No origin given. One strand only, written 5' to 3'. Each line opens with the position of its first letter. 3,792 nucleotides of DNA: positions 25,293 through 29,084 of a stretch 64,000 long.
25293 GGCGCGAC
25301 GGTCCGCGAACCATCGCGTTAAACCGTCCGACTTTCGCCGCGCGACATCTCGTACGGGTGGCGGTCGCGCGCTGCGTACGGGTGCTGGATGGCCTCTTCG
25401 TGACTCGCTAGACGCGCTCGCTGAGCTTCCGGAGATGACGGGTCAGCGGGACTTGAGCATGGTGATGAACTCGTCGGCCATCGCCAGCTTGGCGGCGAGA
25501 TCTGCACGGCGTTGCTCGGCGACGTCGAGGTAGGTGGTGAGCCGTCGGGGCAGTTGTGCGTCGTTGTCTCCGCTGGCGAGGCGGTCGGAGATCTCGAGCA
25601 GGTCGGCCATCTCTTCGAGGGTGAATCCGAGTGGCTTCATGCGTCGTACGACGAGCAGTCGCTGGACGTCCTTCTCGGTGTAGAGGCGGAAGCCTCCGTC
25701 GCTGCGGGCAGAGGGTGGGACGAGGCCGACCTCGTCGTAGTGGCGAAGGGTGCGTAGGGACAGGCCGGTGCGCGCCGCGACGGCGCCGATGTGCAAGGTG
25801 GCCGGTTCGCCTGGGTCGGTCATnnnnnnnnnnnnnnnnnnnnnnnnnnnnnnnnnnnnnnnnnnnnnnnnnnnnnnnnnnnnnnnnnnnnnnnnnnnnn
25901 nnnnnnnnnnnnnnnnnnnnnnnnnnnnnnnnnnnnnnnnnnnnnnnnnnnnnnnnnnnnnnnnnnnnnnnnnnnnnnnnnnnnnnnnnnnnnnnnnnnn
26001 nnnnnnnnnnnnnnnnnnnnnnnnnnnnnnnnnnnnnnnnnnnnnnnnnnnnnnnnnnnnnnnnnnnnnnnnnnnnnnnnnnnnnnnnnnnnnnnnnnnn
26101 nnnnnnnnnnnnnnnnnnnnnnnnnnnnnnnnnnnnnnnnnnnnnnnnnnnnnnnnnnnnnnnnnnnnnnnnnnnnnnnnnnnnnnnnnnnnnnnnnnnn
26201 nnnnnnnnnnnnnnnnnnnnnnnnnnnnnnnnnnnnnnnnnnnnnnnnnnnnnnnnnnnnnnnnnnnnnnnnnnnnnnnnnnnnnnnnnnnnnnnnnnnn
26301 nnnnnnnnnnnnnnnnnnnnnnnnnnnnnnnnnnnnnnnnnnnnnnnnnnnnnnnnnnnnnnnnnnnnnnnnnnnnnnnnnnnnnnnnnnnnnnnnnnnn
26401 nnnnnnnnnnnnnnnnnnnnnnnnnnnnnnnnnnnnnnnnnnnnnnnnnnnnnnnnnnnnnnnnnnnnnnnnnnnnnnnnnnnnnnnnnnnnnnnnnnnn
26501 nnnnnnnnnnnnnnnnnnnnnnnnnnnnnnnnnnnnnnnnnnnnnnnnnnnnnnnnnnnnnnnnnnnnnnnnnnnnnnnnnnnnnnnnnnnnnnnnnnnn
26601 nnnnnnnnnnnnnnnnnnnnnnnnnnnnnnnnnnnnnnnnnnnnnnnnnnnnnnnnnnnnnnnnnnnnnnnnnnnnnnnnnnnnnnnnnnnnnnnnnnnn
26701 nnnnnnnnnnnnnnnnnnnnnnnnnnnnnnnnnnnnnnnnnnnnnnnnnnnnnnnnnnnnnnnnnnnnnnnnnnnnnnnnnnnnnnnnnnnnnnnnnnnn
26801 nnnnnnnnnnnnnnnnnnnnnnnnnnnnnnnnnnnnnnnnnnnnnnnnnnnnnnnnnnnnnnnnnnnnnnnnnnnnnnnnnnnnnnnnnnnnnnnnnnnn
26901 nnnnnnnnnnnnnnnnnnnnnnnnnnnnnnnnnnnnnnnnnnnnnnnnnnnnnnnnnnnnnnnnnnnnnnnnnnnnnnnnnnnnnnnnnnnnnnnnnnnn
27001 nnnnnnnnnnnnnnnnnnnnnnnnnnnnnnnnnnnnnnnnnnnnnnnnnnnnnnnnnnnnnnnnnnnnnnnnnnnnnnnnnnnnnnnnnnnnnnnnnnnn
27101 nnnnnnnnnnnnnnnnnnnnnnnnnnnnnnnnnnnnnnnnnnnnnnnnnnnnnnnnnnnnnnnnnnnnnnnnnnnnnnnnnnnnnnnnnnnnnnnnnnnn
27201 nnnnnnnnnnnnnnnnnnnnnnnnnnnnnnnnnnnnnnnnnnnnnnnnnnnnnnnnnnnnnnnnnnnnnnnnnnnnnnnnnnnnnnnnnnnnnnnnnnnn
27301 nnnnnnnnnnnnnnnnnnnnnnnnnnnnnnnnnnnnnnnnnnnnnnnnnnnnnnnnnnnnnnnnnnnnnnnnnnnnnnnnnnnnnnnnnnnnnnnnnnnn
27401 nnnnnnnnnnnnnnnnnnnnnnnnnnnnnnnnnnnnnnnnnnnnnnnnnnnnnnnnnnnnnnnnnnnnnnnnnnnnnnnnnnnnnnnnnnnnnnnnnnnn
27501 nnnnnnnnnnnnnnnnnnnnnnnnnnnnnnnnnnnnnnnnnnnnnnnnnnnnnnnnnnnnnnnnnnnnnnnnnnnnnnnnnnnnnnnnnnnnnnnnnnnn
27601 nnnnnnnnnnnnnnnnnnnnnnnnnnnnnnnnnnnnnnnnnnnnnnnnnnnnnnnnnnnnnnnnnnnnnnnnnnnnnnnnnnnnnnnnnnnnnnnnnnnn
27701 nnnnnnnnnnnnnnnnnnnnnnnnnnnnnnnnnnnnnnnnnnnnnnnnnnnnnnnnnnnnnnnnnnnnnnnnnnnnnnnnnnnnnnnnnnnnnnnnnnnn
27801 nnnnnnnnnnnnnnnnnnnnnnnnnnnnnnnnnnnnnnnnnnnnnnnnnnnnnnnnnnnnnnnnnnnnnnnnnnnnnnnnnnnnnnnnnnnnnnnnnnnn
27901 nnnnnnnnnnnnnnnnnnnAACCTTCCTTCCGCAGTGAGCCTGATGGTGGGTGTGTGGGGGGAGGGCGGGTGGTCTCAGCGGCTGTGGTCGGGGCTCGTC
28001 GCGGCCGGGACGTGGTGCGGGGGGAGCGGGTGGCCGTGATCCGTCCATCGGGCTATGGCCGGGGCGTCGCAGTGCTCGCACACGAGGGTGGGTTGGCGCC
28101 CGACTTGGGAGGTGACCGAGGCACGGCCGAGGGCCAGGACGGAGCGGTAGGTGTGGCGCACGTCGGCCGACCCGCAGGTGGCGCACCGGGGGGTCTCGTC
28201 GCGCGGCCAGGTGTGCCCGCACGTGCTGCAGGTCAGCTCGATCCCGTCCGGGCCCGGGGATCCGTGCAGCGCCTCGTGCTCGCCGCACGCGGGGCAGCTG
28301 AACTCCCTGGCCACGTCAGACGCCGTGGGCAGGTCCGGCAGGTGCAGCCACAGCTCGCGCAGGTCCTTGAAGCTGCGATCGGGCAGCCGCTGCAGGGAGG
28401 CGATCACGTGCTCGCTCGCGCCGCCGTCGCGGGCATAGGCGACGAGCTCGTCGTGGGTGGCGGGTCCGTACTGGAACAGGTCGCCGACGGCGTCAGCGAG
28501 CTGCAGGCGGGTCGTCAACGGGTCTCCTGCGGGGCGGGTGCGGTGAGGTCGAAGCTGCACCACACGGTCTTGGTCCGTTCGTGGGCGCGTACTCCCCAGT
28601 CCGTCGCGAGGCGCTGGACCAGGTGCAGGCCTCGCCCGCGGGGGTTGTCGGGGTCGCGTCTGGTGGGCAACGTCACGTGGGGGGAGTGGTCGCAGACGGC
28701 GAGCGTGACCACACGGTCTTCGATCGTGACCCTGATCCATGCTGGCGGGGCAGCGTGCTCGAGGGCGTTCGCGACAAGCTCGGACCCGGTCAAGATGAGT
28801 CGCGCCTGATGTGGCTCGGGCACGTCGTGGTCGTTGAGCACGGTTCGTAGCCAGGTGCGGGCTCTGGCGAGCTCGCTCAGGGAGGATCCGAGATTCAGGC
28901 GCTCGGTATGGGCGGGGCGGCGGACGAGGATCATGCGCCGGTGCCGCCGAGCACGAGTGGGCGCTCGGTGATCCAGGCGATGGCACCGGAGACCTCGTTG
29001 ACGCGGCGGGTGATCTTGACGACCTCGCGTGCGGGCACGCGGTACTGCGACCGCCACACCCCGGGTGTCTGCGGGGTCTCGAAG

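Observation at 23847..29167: Candidate undescribed operon: small protein, anti-sigma-like HATPase kinase, DUF2795/triple zinc-ribbon, HelD-like helicase, MerR regulator (+2 hypotheticals)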

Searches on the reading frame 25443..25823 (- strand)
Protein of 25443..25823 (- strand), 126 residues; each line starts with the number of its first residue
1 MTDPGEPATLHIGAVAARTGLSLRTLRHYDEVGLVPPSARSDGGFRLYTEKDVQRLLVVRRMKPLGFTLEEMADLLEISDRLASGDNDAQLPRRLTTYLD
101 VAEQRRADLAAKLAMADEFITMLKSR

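Call 6: search_protein_families(library=pfam, proteins=[window:25443-25823:-], max_evalue=0.01)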
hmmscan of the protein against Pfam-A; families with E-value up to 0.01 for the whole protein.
window:25443-25823:- (126 aa): 4 families
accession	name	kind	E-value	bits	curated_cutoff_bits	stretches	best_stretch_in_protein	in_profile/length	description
PF13411.12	MerR_1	-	7.4e-18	64.9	21.6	1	12-77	3-67/69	MerR HTH family regulatory protein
PF00376.29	MerR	-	5.7e-15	55.3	28.2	1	12-48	2-38/38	MerR family regulatory protein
PF09278.17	MerR-DNA-bind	-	1.6e-08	35.4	25.4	1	53-114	1-53/65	MerR, DNA binding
PF12728.13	HTH_17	-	0.0069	17.1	27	0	15-57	7-47/51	Helix-turn-helix domain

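Call 7: search_protein_families(library=ncbifam, proteins=[window:25443-25823:-], max_evalue=0.01)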
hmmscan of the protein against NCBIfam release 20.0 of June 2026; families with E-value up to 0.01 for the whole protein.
window:25443-25823:- (126 aa): 18 families
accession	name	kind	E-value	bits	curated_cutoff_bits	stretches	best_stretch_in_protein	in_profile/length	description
TIGR02044.1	CueR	equivalog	4.7e-19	68.7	147.4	1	11-80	2-71/127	Cu(I)-responsive transcriptional regulator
NF007069.0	PRK09514.1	equivalog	2.3e-18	66.5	143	1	11-79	3-71/141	Zn(2+)-responsive transcriptional regulator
TIGR02043.1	ZntR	equivalog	2.4e-18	66.5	167.95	1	10-79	2-71/131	Zn(2+)-responsive transcriptional regulator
TIGR02051.1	MerR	equivalog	3e-16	59.8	150.85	1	12-91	2-81/124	mercury resistance transcriptional regulator MerR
TIGR02047.1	CadR-PbrR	equivalog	1e-15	57.9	151.45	1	10-81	1-72/127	Cd(II)/Pb(II)-responsive transcriptional regulator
NF007590.0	PRK10227.1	equivalog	6.7e-14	52.1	244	1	11-84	2-75/135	Cu(I)-responsive transcriptional regulator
NF047375.1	HeatShock_HspR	equivalog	3.2e-12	46.3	105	1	11-84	5-78/92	heat shock protein transcriptional repressor HspR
NF010315.0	PRK13752.1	subfamily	4e-12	46.4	261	1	9-121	7-115/144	mercury resistance transcriptional regulator MerR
NF041849.1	trans_regNmlR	equivalog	4.4e-12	46.1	175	1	11-97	2-83/117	stress response transcriptional regulator NmlR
NF053782.1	ChlnTransRegdde3219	equivalog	1.3e-09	38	450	1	10-78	7-75/278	choline utilization transcriptional activator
TIGR02054.1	MerD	equivalog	1.5e-08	35.1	103.65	1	11-111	5-101/120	mercuric resistance transcriptional repressor MerD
TIGR01950.1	SoxR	equivalog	6e-08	32.5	116.9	1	10-91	2-84/142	redox-sensitive transcriptional activator SoxR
NF047377.1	heat_HspR_dupli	exception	8.3e-08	32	300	1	20-86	16-82/214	heat shock protein transcriptional repressor HspR, fused homodimer type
NF033783.1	coreg_MerD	equivalog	1.2e-07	32.2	170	1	13-111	7-101/121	mercury resistance co-regulator MerD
NF053740.1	TransRegTnrAGPos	equivalog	1.4e-07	31.6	140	1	10-73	13-75/108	hypothetical protein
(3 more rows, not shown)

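Call 8: search_protein_families(library=padloc, proteins=[window:25443-25823:-], max_evalue=0.01)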
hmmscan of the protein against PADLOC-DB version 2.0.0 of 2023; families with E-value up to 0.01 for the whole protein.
window:25443-25823:- (126 aa): 1 family
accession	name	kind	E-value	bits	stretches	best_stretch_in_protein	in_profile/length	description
PDLC04133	mad1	-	9.3e-14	49.5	1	9-57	5-51/60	mads_1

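Call 9: search_protein_families(library=phrogs, proteins=[window:25443-25823:-], max_evalue=0.01)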
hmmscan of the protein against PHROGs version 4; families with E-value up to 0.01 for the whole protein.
window:25443-25823:- (126 aa): 4 families
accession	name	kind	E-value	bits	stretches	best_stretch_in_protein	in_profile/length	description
phrog_11671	-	unknown function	8.5e-17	62.6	1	6-118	4-107/146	-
phrog_6620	-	integration and excision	5.6e-06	27.1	1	10-58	2-50/201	transposase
phrog_597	-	DNA, RNA and nucleotide metabolism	0.0025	18.8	1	6-54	109-158/200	DNA binding protein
phrog_2474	-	transcription regulation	0.0035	18.3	1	14-73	53-112/118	MerR-like transcriptional regulator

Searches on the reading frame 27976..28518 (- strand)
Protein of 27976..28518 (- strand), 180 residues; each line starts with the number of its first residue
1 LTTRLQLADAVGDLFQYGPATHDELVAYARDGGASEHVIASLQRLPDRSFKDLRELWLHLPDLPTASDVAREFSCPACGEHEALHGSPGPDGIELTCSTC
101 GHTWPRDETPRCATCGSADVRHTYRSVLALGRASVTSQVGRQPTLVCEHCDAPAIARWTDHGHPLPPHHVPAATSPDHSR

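Call 6: search_protein_families(library=pfam, proteins=[window:27976-28518:-], max_evalue=0.01)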
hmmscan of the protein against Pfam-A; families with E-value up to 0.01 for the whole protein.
window:27976-28518:- (180 aa): 5 families
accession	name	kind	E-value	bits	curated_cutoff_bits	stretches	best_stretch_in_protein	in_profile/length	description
PF11387.14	DUF2795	-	8.6e-10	38.8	25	1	19-57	16-54/54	Protein of unknown function (DUF2795)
PF13248.11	Zn_ribbon_3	-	8.1e-05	22.4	27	0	94-116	2-23/26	zinc-ribbon domain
PF08274.17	Zn_Ribbon_YjdM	-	0.00095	19.6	30.8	0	75-105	5-30/30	PhnA Zinc-Ribbon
PF09723.15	Zn_ribbon_8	-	0.0059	17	34.4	0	72-102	5-34/41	Zinc ribbon domain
PF08772.16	Zn_ribbon_NOB1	-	0.0083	16.7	24.9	0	95-136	9-50/72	Nin one binding (NOB1) Zn-ribbon like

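Call 7: search_protein_families(library=ncbifam, proteins=[window:27976-28518:-], max_evalue=0.01)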
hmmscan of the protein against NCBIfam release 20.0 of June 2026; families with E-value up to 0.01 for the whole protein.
window:27976-28518:- (180 aa): 2 families
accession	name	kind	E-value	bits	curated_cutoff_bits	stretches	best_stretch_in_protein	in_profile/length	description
NF047912.1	ECs_2282_CxxC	subfamily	0.0017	18.2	37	1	72-108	2-41/60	ECs_2282 family putative zinc-binding protein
NF011453.0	PRK14873.1-3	equivalog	0.0045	15.1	812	1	35-124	348-441/653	primosome assembly protein PriA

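Call 8: search_protein_families(library=padloc, proteins=[window:27976-28518:-], max_evalue=0.01)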
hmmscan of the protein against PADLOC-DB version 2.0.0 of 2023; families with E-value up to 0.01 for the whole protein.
window:27976-28518:- (180 aa): 0 families

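Call 9: search_protein_families(library=phrogs, proteins=[window:27976-28518:-], max_evalue=0.01)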
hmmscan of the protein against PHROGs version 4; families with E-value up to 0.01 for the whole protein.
window:27976-28518:- (180 aa): 0 families

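Call 22: find_homologous_proteins(query=window:27976-28518:-, max_evalue=0.001)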
Query window:27976-28518:- (180 aa): 2 proteins with E <= 0.001 among 179 candidates.
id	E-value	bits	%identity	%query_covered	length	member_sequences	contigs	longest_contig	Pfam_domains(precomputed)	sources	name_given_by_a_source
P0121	3.0e-120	417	100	100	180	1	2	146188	PF11387.15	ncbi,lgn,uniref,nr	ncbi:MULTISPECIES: DUF2795 domain-containing protein [Cellulosimicrobium]|uniref:DUF2795 domain-cont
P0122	1.7e-44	170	70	59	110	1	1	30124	-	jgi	jgi:transcription elongation factor Elf1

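Call 23: find_encoding_contigs(protein=P0122, flank=10000, max_places=3)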
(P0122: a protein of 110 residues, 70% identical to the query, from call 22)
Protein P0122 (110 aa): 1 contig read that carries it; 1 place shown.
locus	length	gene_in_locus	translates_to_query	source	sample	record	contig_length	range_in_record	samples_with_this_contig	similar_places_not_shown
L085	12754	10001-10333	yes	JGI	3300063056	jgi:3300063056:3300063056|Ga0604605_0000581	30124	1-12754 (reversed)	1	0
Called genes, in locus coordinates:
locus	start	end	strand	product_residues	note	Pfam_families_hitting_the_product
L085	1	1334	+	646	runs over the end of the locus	PF00589:Phage_integrase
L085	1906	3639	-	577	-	PF00753:Lactamase_B, PF12706:Lactamase_B_2, PF22505:RNase_J_b_CASP, PF07521:RMMBL, PF17770:RNase_J_C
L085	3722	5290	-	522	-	PF00916:Sulfate_transp, PF16983:MFS_MOT1 (weak), PF01740:STAS, PF13466:STAS_2 (weak)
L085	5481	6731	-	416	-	PF07690:MFS_1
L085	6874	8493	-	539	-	PF00009:GTP_EFTU, PF01926:MMR_HSR1 (weak), PF22042:EF-G_D2, PF16658:RF3_C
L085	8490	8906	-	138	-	PF00376:MerR, PF13411:MerR_1, PF09278:MerR-DNA-bind (faint)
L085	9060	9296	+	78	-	-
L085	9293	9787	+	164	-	PF13581:HATPase_c_2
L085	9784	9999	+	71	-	PF11387:DUF2795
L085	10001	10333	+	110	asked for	-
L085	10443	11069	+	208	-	-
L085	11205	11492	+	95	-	-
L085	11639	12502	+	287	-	-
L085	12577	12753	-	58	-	?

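Call 24: find_encoding_contigs(protein=P0121, flank=10000, max_places=4)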
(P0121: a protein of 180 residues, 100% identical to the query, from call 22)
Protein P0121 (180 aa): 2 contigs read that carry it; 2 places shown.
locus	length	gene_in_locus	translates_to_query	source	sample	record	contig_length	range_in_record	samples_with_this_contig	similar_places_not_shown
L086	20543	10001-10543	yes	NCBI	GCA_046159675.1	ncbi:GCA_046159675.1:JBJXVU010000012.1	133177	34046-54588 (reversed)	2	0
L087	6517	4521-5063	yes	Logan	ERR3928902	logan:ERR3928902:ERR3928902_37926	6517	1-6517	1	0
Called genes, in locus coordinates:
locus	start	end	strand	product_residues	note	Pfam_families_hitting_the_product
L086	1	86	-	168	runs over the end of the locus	PF13302:Acetyltransf_3 (weak), PF13420:Acetyltransf_4, PF00583:Acetyltransf_1, PF13508:Acetyltransf_7 (weak)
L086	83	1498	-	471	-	PF01266:DAO, PF13450:NAD_binding_8, PF13738:Pyr_redox_3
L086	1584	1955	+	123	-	PF12840:HTH_20, PF01022:HTH_5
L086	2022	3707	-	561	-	PF00753:Lactamase_B, PF23023:Anti-Pycsar_Apyc1 (weak), PF12706:Lactamase_B_2, PF22505:RNase_J_b_CASP, PF07521:RMMBL, PF17770:RNase_J_C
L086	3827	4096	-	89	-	PF09947:DUF2180 (weak)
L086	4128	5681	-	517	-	PF00916:Sulfate_transp, PF16983:MFS_MOT1 (weak), PF01740:STAS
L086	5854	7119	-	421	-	PF07690:MFS_1, PF12832:MFS_1_like (weak), PF07690:MFS_1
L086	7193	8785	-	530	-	PF00009:GTP_EFTU, PF01926:MMR_HSR1 (weak), PF22042:EF-G_D2, PF03144:GTP_EFTU_D2 (weak), PF16658:RF3_C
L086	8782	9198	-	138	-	PF00376:MerR, PF13411:MerR_1, PF09278:MerR-DNA-bind (weak)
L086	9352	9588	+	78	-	-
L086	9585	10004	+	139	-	PF13581:HATPase_c_2, PF02518:HATPase_c (weak)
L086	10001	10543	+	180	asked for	PF11387:DUF2795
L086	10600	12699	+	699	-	PF00580:UvrD-helicase (faint)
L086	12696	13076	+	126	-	PF00376:MerR, PF13411:MerR_1, PF09278:MerR-DNA-bind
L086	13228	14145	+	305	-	-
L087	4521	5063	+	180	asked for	PF11387:DUF2795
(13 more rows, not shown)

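Call 49: search_solved_structures(query=window:27976-28518:-, max_evalue=1)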
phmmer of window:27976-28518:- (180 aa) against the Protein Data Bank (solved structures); distinct sequences matched with E-value up to 1: 3.
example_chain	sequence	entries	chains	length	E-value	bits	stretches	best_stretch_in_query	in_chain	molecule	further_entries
2nb9_A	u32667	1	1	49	0.017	18.2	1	74-106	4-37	Uncharacterized protein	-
7zok_A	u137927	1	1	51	0.13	15.3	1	72-104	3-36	Adventurous gliding motility protein X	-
1qyp_A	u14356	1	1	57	0.19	14.8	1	71-105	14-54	RNA POLYMERASE II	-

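Call 63: search_protein_representatives(protein=window:27976-28518:-)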
Query: 180 residues. Proteins with E-value up to 0.001 (for the whole library): 261; up to 1e-10: 31; up to 1e-30: 2. The best 150 are listed.
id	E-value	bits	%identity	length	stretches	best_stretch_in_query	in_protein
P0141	1.0e-36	142.9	62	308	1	71-175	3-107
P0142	1.3e-31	126.2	59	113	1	72-175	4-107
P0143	2.8e-28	115.4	51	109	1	72-174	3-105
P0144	7.6e-21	91.2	47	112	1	70-175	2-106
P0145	4.3e-18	82.2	45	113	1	71-171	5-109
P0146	2.3e-16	76.5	41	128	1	69-173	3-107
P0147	2.1e-15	73.4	38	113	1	72-172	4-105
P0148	4.4e-15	72.4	58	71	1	2-66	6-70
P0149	6.2e-15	71.9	40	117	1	73-174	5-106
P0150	1.5e-14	70.6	39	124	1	70-174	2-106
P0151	4.1e-14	69.2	41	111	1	72-173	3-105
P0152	9.1e-14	68.1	39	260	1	70-174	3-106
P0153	1.0e-13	67.9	44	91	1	72-157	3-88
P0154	2.1e-13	66.9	41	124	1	71-173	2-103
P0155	5.1e-13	65.6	43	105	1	74-160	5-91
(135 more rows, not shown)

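Call 86: predict_structure(alignment_id=A7)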
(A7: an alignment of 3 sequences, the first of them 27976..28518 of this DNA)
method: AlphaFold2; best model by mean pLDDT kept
length: 180 residues; sequences in the alignment: 3
mean_pLDDT: 58.7   pTM: 0.39
mean pLDDT of the five models: 58.7, 57.4, 57.1, 55.7, 55.1
residues with pLDDT >= 90: 15; 70-90: 50; 50-70: 38; < 50: 77
segments of 3 or more residues with pLDDT < 50: 64-74, 81-92, 122-146, 153-180
pLDDT, mean of each block of 10 residues (from residue 1): 68 86 93 82 90 82 45 51 39 61 61 73 41 33 47 43 35 29
secondary structure, 60 per line:
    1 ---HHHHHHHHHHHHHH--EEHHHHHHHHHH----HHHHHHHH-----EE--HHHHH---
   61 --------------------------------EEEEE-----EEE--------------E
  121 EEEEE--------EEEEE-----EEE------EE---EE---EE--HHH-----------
elements in order: H4-17 H22-31 H36-43 H53-57 E93-97 E103-105 E120-125 E134-138 E144-146

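Call 88: fold_search(model_id=the predicted structure, library=pdb)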
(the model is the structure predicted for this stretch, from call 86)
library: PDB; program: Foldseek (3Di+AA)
matches with E <= 10: 142; with E <= 0.001: 0
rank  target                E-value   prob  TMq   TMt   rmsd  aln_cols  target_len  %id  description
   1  6htj_B                2.1e-01  0.60  0.16  0.25  11.4        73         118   18  Crystal structure of the translation recovery factor Trf from Sulfolobus solfataricus (released 2019-10-16)
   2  6htj_A                2.1e-01  0.44  0.15  0.23  11.4        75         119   21  Crystal structure of the translation recovery factor Trf from Sulfolobus solfataricus (released 2019-10-16)
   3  8p39_B                4.5e-01  0.75  0.18  0.06   5.1        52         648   17  Cryo-EM structure of the anaerobic ribonucleotide reductase from Prevotella copri in its dimeric, dGTP/ATP-bound state (released 2023-09-13)
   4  8x7t_F                5.1e-01  0.30  0.17  0.05  14.4        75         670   17  MCM in the Apo state. (released 2024-01-17)
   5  1nnq_A                7.0e-01  0.09  0.14  0.15  15.6       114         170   12  rubrerythrin from Pyrococcus furiosus Pfu-1210814 (released 2004-03-02)
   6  4ywm_A                8.0e-01  0.23  0.16  0.12  14.4        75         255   16  Pyrococcus furiosus MCM N-terminal domain beta-turn triple mutant pentameric ring (released 2015-09-23)
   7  7pyt_A                8.0e-01  0.14  0.15  0.20  10.7       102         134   12  Benzoylsuccinyl-CoA thiolase with coenzyme A (released 2022-04-06)
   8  7pxp_B                8.5e-01  0.28  0.15  0.21   9.5        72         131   12  Benzoylsuccinyl-CoA thiolase (released 2022-04-06)
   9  7pxp_E                8.5e-01  0.14  0.15  0.20  10.1       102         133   12  Benzoylsuccinyl-CoA thiolase (released 2022-04-06)
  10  7pxp_A                9.0e-01  0.25  0.15  0.20   9.1        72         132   14  Benzoylsuccinyl-CoA thiolase (released 2022-04-06)
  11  7wtw_y                1.2e+00  0.72  0.17  0.12   5.3        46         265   22  Cryo-EM structure of a human pre-40S ribosomal subunit - State RRP12-A3 (released 2022-10-19)
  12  2y4q_MODEL_1_A        1.2e+00  0.28  0.23  0.41   4.1        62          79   11  Solution structure of the EF-hand domain of Human Polycystin 2 (released 2011-12-21)
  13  7jre_F                1.2e+00  0.03  0.13  0.16  11.2        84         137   10  Crystal structure of EV-D68 2A protease C107A mutant (released 2021-08-25)
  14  8x7t_C                1.3e+00  0.03  0.17  0.06  16.0       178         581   18  MCM in the Apo state. (released 2024-01-17)
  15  6tmf_Y                1.5e+00  0.14  0.14  0.33   6.5        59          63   17  Structure of an archaeal ABCE1-bound ribosomal post-splitting complex (released 2020-02-12)
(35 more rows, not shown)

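Call 105: search_protein_families(library=ncbifam, proteins=[L085:10443-11069:+, L085:11639-12502:+], max_evalue=0.01)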
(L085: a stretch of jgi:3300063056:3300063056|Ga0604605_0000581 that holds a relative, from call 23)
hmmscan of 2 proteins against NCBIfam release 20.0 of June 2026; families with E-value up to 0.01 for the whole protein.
L085:10443-11069:+ (208 aa): 0 families

L085:11639-12502:+ (287 aa): 1 family
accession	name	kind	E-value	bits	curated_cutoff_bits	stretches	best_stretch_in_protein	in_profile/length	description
TIGR02983.1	SigE-fam_strep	subfamily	0.0015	18.4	141.55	1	252-281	130-159/162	SigE family RNA polymerase sigma factor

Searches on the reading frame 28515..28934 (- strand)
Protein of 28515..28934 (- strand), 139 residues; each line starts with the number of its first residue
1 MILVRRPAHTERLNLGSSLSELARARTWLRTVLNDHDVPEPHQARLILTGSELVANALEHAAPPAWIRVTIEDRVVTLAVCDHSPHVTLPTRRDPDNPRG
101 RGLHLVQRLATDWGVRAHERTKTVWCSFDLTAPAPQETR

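Call 6: search_protein_families(library=pfam, proteins=[window:28515-28934:-], max_evalue=0.01)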
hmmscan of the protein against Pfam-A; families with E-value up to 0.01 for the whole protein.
window:28515-28934:- (139 aa): 2 families
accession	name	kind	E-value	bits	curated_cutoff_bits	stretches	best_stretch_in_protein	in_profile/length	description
PF13581.12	HATPase_c_2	-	3.5e-12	46.9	27.4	1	18-125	4-124/127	Histidine kinase-like ATPase domain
PF02518.31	HATPase_c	-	1.5e-05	25.8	26.4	1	45-128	5-107/111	Histidine kinase-, DNA gyrase B-, and HSP90-like ATPase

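Call 7: search_protein_families(library=ncbifam, proteins=[window:28515-28934:-], max_evalue=0.01)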
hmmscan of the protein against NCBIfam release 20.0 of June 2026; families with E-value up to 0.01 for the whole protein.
window:28515-28934:- (139 aa): 1 family
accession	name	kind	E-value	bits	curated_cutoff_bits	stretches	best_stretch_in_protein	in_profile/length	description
NF041045.1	RsbA_anti_sig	subfamily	2.3e-10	40.2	210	1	14-123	184-297/303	anti-sigma factor RsbA family regulatory protein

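Call 8: search_protein_families(library=padloc, proteins=[window:28515-28934:-], max_evalue=0.01)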
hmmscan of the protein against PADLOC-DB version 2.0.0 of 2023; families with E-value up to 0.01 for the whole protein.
window:28515-28934:- (139 aa): 0 families

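Call 9: search_protein_families(library=phrogs, proteins=[window:28515-28934:-], max_evalue=0.01)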
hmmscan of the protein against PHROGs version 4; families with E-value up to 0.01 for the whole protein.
window:28515-28934:- (139 aa): 1 family
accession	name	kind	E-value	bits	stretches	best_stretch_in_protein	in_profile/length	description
phrog_12354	-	transcription regulation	2e-20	73.8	1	7-129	16-143/146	transcriptional regulator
